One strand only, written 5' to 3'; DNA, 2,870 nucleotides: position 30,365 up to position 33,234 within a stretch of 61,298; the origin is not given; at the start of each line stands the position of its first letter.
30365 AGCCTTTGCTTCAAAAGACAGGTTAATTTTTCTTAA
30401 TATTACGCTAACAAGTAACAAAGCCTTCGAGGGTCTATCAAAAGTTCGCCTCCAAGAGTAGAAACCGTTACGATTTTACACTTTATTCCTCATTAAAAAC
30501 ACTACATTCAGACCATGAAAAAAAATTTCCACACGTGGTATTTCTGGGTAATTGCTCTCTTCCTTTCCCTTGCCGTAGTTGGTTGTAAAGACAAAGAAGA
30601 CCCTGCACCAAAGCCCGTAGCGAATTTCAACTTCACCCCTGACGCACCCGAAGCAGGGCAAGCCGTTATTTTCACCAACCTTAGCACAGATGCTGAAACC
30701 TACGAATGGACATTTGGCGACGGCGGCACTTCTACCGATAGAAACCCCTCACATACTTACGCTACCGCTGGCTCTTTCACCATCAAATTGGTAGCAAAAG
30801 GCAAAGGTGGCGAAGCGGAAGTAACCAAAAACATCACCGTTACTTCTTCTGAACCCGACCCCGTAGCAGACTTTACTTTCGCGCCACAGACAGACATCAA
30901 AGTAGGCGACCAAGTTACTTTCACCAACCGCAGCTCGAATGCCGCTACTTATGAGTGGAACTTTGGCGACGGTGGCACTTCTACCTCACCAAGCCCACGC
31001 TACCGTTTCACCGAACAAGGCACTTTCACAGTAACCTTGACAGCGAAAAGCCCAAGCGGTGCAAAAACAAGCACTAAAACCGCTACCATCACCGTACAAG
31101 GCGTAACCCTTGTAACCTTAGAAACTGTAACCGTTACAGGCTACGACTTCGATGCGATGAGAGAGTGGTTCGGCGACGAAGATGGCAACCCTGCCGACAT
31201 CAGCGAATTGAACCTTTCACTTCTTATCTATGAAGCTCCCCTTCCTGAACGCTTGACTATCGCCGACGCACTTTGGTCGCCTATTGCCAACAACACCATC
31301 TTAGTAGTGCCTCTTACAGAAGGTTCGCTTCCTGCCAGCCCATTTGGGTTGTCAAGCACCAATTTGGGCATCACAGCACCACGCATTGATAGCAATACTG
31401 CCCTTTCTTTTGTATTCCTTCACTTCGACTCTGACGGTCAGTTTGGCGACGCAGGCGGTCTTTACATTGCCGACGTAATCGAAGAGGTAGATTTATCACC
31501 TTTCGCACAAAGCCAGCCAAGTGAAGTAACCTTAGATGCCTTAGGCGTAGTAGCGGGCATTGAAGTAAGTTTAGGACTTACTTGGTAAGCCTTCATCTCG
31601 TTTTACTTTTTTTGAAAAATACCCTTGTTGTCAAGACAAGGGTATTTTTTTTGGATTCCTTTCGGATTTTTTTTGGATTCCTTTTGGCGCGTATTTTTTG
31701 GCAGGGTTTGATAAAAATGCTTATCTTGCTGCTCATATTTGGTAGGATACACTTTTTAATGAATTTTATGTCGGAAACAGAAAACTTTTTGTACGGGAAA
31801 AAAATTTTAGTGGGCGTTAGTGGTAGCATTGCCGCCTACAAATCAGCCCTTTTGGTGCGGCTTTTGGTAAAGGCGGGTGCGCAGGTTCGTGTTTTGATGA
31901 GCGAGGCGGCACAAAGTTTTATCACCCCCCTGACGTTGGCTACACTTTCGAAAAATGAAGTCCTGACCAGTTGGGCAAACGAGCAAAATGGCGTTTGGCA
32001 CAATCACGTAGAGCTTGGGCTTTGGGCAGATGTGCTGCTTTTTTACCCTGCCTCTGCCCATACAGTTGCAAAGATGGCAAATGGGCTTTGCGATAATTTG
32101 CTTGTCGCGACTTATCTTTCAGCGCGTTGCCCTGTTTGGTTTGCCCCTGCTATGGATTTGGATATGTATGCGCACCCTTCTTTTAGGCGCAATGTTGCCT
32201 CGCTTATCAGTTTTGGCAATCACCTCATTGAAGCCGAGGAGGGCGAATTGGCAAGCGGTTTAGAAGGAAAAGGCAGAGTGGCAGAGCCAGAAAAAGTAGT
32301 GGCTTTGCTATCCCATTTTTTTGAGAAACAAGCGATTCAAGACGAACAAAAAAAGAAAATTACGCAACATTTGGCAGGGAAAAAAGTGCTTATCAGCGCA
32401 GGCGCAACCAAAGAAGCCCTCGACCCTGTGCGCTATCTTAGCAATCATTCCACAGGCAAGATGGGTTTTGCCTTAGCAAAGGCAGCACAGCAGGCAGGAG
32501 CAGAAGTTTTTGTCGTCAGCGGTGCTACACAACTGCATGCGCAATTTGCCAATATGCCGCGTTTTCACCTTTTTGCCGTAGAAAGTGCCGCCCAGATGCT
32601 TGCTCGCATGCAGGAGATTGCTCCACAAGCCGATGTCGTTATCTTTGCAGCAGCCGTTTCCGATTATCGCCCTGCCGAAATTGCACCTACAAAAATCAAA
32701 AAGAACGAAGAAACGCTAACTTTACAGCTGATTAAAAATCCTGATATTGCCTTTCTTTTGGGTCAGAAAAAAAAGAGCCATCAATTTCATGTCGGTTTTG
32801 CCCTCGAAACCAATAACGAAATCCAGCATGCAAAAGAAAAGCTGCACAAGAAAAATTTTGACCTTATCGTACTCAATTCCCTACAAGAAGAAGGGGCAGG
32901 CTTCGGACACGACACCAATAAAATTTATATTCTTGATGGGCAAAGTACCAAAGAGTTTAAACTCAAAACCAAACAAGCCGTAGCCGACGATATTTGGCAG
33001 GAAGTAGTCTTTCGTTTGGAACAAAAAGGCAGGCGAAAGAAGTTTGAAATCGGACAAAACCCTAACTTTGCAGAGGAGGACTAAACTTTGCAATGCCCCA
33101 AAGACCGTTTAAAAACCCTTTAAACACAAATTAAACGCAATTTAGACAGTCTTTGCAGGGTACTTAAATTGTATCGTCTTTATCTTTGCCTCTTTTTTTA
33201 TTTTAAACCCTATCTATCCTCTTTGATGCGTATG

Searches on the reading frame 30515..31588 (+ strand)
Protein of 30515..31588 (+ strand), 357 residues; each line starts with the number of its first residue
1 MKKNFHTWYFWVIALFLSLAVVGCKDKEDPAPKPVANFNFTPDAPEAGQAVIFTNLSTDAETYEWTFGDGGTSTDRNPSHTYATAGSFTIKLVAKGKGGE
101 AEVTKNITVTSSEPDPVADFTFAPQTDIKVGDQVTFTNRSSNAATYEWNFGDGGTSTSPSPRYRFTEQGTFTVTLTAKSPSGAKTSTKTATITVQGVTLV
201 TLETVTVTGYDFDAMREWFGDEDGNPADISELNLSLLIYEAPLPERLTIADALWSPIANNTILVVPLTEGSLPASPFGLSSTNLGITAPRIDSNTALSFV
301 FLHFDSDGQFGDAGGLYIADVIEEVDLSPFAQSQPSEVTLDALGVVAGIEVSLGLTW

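Call 38: search_protein_families(library=padloc, proteins=[window:30515-31588:+], max_evalue=0.01)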
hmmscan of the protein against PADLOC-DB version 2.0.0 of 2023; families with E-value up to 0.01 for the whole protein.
window:30515-31588:+ (357 aa): 0 families

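Call 57: search_protein_families(library=pfam, proteins=[window:30515-31588:+], max_evalue=0.001)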
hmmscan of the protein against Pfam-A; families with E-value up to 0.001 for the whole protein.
window:30515-31588:+ (357 aa): 4 families
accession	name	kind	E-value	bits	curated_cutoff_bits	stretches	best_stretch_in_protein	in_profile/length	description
PF18911.6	PKD_4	-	3.5e-32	110.8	27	2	115-194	3-85/85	PKD domain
PF00801.26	PKD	-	1.8e-27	95.6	23.5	2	120-191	2-79/80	PKD domain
PF16820.11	PKD_3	-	2.3e-05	24.6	26.3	0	128-178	15-67/68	PKD-like domain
PF18981.6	InlK_D3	-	0.00054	20.4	25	0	164-194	45-75/75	Internalin K domain (D3/D4)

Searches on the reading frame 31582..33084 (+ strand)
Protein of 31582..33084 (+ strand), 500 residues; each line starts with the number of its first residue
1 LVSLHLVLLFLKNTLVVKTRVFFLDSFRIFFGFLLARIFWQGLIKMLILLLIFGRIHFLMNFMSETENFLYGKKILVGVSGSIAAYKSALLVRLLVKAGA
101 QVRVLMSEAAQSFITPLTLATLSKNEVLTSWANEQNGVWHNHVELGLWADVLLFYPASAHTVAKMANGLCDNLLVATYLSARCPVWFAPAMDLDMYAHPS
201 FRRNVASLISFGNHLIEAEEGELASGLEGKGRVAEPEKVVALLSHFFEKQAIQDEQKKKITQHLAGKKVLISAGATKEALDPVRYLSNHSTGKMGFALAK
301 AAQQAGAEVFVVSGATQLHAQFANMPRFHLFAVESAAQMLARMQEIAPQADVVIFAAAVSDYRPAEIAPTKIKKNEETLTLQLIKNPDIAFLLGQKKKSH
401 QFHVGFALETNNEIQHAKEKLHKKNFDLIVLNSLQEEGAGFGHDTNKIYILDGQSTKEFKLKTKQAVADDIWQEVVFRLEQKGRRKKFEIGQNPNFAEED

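Call 38: search_protein_families(library=padloc, proteins=[window:31582-33084:+], max_evalue=0.01)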
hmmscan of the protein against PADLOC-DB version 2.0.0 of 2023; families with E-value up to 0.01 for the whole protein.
window:31582-33084:+ (500 aa): 0 families

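Call 57: search_protein_families(library=pfam, proteins=[window:31582-33084:+], max_evalue=0.001)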
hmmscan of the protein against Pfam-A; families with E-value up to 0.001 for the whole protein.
window:31582-33084:+ (500 aa): 3 families
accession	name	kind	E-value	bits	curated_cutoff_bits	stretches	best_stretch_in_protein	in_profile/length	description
PF04127.22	DFP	-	1.5e-67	227.5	22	1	264-451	1-186/186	DNA/pantothenate metabolism flavoprotein C-terminal domain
PF02441.25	Flavoprotein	-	2e-31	109.2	22.7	1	73-241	1-156/162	Flavoprotein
PF03807.23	F420_oxidored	-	0.00075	20.5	21.6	0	291-363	7-73/94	NADP oxidoreductase coenzyme F420-dependent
